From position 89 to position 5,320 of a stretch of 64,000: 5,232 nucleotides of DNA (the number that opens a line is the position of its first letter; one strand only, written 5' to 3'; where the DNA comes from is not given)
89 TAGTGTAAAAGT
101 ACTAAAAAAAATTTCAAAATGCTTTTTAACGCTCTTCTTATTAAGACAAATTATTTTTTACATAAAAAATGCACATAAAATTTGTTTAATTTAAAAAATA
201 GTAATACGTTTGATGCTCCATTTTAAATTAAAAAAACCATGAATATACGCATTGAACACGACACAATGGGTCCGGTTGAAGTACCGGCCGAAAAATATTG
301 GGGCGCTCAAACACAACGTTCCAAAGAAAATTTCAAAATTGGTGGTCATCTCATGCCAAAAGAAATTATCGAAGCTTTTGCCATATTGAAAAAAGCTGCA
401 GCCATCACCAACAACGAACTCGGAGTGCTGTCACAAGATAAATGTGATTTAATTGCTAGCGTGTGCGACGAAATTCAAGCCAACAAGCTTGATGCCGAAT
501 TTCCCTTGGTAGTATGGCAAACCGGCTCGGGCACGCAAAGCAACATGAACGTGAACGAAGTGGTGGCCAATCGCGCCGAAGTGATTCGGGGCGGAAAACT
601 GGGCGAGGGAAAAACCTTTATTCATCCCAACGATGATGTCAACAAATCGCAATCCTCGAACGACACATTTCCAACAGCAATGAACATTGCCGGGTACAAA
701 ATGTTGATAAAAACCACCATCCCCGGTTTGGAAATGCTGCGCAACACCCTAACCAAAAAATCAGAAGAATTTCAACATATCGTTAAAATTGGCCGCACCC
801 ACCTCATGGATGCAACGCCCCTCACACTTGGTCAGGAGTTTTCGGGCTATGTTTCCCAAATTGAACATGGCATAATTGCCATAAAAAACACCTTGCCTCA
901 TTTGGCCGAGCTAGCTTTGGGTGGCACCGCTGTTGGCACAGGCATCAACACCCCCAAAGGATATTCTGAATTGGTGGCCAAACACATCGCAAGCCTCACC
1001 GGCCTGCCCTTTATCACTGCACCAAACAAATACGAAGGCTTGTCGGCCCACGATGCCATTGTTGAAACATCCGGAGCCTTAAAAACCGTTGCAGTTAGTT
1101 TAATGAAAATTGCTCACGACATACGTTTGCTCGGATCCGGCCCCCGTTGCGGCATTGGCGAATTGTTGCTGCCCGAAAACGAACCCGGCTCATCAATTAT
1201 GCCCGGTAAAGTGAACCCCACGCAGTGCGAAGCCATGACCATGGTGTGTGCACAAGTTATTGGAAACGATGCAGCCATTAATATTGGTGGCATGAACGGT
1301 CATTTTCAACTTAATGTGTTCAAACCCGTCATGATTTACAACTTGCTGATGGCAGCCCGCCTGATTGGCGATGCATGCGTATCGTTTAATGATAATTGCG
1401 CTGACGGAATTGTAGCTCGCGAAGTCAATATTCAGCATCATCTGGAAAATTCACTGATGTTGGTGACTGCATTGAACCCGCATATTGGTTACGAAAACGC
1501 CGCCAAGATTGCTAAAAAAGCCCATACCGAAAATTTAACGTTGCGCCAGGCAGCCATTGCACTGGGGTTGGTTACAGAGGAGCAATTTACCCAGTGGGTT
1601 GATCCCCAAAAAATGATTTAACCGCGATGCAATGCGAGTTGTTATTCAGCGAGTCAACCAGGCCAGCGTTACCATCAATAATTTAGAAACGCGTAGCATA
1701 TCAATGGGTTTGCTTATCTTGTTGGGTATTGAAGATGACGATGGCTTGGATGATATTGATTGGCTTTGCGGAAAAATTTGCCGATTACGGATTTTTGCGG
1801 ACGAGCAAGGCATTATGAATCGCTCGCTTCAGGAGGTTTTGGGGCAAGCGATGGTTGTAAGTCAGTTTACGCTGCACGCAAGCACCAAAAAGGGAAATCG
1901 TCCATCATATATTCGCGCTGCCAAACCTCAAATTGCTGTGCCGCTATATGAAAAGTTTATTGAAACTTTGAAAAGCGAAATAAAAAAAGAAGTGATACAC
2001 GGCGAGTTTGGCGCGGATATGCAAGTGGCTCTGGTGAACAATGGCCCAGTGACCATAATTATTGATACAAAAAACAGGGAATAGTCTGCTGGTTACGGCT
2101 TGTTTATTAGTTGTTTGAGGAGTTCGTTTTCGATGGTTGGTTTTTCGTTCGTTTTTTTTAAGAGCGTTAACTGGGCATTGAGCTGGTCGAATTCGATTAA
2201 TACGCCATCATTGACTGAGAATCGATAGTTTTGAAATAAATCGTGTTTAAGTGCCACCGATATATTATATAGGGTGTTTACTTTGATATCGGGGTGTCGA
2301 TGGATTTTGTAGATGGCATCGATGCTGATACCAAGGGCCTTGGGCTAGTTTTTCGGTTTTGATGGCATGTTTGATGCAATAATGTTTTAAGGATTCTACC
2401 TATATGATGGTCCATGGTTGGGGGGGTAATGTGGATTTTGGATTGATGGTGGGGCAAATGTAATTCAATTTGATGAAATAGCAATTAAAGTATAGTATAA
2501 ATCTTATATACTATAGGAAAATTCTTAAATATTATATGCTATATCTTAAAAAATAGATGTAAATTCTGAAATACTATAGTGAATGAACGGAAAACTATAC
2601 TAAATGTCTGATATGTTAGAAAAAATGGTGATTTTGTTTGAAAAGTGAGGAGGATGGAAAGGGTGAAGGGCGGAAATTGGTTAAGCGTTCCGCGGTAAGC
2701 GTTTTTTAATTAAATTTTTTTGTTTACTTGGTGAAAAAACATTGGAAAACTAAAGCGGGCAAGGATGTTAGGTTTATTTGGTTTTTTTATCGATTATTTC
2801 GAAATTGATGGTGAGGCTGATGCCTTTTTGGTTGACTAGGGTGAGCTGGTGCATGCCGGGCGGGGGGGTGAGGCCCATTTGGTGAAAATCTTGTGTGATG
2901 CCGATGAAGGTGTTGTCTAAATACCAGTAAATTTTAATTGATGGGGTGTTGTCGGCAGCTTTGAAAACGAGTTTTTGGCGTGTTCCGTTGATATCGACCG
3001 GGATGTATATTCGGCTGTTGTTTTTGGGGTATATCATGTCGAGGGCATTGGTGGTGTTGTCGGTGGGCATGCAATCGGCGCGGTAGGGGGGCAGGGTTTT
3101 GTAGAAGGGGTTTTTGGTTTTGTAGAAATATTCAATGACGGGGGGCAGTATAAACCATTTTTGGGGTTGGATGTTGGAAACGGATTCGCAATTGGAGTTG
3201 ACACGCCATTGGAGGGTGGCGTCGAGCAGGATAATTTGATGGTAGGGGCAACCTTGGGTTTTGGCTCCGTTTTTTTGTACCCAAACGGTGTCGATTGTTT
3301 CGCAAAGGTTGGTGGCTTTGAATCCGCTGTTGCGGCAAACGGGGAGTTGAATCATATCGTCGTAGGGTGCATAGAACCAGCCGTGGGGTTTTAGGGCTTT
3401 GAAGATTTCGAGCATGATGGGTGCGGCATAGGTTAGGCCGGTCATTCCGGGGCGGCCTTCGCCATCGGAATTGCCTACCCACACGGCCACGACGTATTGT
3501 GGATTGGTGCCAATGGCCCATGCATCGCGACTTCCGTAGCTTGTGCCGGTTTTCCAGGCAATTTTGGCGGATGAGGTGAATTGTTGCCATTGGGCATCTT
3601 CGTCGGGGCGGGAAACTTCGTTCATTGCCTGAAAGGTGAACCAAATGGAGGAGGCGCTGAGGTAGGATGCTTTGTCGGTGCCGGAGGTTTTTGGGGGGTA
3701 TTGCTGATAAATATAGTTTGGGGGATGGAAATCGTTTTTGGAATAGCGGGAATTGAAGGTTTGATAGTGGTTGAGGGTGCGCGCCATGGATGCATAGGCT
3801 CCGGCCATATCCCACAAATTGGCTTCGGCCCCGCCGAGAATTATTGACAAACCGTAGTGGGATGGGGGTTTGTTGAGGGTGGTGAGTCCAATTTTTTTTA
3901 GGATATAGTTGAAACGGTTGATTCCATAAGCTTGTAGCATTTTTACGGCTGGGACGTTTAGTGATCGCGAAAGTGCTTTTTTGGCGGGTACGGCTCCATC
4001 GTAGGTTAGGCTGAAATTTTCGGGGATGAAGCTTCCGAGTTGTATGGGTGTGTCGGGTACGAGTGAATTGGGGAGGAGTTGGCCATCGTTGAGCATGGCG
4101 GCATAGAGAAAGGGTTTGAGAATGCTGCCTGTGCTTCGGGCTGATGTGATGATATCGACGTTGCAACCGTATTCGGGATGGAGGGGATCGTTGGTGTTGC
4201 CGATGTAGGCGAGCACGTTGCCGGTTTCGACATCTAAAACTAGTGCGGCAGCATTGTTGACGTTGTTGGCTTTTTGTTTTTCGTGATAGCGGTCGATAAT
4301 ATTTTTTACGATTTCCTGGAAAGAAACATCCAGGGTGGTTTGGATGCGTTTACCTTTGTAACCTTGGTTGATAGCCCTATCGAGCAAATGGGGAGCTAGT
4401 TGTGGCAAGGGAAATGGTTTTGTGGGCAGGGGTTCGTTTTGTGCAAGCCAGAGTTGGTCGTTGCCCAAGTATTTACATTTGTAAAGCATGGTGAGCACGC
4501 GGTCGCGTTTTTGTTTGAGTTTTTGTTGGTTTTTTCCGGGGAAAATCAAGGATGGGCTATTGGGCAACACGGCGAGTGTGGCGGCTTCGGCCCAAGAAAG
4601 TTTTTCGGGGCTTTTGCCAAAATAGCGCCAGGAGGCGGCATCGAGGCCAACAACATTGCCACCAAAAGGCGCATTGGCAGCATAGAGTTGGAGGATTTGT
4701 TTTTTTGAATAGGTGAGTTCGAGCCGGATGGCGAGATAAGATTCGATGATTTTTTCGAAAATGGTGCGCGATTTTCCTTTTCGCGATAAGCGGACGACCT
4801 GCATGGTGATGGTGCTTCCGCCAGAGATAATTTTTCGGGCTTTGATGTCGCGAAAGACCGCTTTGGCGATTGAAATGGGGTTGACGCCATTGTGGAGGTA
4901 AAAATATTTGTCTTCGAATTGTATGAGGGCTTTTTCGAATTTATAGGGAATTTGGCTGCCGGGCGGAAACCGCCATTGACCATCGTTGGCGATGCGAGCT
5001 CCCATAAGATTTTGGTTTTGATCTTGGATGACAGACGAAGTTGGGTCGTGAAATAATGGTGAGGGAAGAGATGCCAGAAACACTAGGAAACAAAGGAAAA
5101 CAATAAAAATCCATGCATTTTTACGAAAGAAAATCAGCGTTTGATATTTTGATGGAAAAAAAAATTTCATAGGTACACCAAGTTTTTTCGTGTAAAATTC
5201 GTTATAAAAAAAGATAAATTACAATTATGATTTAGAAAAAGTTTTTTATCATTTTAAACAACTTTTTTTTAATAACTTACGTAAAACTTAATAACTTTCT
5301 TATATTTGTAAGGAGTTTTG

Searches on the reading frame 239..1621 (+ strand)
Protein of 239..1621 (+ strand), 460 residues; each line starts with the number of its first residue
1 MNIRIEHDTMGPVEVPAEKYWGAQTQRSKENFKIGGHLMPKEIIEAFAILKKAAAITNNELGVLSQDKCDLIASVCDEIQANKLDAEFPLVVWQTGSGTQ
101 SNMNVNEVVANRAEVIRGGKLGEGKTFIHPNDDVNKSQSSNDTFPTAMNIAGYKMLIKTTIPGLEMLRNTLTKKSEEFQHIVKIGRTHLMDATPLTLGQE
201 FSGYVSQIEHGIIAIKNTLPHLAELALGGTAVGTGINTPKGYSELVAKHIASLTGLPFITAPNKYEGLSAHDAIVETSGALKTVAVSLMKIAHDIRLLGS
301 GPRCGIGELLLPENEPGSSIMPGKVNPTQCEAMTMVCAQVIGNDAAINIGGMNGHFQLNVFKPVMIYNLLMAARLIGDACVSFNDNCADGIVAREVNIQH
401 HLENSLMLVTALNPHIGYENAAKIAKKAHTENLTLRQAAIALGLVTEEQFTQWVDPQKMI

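Call 42: search_protein_families(library=pfam, proteins=[window:239-1621:+], max_evalue=0.001)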
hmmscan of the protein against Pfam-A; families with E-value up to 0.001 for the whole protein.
window:239-1621:+ (460 aa): 2 families
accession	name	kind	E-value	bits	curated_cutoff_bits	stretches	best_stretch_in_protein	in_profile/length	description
PF00206.25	Lyase_1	-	1.3e-107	360.3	27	1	11-342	1-312/312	Lyase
PF10415.14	FumaraseC_C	-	1.2e-26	93.3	32.5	1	408-460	1-53/54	Fumarase C C-terminus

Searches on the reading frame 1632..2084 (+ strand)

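Call 91: search_protein_families(library=pfam, proteins=[window:1632-2084:+], max_evalue=0.0001)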
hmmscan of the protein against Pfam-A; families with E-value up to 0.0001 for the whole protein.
window:1632-2084:+ (150 aa): 1 family
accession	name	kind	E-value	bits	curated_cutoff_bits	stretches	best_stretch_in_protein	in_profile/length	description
PF02580.21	Tyr_Deacylase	-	3.3e-56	190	25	1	2-145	1-144/144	D-Tyr-tRNA(Tyr) deacylase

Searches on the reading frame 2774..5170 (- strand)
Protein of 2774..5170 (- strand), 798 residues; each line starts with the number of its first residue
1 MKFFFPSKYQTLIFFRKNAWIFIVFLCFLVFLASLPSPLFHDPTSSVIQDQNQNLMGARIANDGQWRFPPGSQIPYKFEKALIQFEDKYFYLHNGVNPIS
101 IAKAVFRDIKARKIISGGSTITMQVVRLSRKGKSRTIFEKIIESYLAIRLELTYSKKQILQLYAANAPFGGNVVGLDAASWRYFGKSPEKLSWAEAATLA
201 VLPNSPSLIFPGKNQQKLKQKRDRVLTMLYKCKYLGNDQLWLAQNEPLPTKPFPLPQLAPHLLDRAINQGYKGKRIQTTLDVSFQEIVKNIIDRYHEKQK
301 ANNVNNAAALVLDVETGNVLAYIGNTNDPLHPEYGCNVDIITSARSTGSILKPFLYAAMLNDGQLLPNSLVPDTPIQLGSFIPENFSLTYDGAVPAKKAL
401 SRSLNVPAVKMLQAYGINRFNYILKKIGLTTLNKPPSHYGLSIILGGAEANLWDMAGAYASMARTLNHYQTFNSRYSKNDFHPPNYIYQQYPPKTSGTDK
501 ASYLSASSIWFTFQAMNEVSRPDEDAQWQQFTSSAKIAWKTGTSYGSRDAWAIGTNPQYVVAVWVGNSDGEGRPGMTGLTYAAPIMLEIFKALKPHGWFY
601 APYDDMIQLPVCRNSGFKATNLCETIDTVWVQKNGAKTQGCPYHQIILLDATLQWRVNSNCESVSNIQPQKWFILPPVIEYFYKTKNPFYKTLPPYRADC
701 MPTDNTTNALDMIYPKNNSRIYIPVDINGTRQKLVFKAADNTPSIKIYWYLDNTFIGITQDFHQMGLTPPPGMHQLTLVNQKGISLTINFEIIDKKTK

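Call 42: search_protein_families(library=pfam, proteins=[window:2774-5170:-], max_evalue=0.001)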
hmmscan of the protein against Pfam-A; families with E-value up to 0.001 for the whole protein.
window:2774-5170:- (798 aa): 3 families
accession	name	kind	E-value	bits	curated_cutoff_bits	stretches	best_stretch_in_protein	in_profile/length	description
PF00912.28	Transgly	-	8.5e-49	165.8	27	1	68-228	16-176/178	Transglycosylase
PF06832.18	BiPBP_C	-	7.1e-18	64.7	26.8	1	705-790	7-90/90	Penicillin-Binding Protein C-terminus Family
PF00905.27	Transpeptidase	-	2.7e-14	53.5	22.1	1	308-590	2-298/299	Penicillin binding protein transpeptidase domain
